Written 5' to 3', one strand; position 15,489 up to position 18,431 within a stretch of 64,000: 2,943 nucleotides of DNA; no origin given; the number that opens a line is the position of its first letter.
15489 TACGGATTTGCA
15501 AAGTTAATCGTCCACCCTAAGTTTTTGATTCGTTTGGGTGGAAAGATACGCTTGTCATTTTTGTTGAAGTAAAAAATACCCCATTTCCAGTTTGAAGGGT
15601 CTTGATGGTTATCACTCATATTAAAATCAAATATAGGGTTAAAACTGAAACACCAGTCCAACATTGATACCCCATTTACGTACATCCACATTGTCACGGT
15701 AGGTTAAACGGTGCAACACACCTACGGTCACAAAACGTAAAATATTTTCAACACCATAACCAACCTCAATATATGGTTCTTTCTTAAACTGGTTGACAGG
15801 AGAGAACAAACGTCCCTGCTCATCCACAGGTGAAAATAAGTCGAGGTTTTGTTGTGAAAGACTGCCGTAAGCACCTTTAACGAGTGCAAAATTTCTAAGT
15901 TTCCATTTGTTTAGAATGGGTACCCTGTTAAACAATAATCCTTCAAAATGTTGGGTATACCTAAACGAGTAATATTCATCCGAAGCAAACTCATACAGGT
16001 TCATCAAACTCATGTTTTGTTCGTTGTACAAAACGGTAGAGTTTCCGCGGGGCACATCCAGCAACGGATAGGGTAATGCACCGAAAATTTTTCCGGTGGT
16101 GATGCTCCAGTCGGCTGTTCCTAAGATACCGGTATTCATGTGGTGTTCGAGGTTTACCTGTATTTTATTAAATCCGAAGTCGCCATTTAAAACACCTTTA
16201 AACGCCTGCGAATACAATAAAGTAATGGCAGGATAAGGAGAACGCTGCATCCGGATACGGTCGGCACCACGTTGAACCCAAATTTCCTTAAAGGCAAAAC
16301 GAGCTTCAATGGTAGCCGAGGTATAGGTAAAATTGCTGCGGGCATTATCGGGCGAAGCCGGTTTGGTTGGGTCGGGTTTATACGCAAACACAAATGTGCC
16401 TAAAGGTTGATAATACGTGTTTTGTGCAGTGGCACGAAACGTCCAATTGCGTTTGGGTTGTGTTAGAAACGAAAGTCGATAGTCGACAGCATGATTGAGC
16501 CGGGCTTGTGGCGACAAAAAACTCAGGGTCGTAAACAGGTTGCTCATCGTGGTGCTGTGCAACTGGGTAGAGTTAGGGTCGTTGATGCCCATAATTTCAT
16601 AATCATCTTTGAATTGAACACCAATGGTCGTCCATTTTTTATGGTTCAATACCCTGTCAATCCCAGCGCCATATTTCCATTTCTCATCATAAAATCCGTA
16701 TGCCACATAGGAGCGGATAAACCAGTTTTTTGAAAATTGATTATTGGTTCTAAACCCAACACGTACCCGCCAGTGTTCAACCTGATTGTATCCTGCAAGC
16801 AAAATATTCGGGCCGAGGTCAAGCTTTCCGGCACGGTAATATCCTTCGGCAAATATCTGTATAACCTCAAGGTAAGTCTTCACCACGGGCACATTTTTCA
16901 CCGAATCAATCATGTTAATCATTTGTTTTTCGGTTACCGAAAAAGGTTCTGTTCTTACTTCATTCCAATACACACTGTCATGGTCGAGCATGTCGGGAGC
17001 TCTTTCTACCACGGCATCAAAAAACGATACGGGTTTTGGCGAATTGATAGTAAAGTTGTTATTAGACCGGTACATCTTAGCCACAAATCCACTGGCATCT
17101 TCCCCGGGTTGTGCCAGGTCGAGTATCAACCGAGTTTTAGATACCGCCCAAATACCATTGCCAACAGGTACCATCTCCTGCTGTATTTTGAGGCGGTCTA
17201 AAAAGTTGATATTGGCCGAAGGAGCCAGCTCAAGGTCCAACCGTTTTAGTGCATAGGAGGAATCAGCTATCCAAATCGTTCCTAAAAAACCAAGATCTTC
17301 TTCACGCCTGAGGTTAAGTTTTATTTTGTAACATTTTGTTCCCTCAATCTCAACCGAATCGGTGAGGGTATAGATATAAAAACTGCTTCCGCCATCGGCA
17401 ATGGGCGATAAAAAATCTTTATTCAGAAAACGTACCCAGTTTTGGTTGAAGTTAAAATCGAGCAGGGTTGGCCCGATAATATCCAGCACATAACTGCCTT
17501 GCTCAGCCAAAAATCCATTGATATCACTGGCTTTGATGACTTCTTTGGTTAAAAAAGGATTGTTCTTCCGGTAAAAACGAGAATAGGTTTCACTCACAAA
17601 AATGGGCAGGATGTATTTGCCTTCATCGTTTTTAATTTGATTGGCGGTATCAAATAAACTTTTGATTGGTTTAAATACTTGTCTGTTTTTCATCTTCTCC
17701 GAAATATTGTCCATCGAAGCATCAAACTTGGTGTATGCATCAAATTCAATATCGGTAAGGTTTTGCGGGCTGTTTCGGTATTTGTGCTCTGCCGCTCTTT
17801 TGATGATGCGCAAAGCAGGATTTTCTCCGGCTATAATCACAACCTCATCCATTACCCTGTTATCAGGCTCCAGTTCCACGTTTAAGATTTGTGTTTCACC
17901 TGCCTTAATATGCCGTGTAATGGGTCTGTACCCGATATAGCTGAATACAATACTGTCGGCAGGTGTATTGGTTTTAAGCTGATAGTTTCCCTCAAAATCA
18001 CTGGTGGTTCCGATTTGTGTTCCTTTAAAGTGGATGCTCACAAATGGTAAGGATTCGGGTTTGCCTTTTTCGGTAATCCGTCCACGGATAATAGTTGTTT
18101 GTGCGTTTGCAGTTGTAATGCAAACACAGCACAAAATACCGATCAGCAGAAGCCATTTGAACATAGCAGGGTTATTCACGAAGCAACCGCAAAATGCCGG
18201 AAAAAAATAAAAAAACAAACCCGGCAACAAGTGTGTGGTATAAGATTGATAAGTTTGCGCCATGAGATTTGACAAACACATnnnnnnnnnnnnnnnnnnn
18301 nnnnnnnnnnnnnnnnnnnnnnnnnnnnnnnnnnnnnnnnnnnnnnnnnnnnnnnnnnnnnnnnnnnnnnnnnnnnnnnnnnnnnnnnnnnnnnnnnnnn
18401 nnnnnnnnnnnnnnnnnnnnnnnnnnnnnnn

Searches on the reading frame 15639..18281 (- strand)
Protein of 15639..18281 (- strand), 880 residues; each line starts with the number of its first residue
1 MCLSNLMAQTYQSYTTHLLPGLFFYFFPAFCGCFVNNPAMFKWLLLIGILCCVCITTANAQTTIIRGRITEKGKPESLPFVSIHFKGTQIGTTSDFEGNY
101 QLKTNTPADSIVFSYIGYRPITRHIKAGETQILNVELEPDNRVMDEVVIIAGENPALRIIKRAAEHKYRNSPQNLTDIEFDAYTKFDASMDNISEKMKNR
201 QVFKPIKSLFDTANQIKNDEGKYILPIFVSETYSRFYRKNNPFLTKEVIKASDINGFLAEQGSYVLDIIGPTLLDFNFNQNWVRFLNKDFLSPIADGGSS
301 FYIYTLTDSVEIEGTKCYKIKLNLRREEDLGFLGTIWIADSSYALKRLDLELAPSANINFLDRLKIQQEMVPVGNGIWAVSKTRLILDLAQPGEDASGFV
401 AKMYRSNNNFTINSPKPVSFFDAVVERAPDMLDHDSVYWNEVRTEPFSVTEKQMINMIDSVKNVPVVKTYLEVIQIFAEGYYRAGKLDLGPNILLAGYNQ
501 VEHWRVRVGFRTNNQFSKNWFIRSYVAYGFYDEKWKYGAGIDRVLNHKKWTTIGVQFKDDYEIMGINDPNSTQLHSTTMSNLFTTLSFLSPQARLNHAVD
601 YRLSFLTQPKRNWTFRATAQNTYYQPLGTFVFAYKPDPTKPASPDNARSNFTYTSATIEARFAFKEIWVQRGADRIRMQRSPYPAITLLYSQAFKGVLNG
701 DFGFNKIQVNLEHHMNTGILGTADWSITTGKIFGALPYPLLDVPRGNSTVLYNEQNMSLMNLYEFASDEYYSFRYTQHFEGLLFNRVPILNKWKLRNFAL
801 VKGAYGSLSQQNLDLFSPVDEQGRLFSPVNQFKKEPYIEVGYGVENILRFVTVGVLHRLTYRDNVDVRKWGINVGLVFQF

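Call 32: search_protein_families(library=pfam, proteins=[window:15639-18281:-], max_evalue=0.00001)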
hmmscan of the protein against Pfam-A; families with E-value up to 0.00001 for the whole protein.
window:15639-18281:- (880 aa): 3 families
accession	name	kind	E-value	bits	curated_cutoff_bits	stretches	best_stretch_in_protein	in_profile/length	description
PF18939.6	DUF5686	-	3.1e-65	221.3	39.2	1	159-800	1-650/669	Family of unknown function (DUF5686)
PF13715.12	CarbopepD_reg_2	-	1.6e-17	63.8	32.2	1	65-149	1-88/88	CarboxypepD_reg-like domain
PF13620.12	CarboxypepD_reg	-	1.2e-06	29.2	32.3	1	65-138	2-82/82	Carboxypeptidase regulatory-like domain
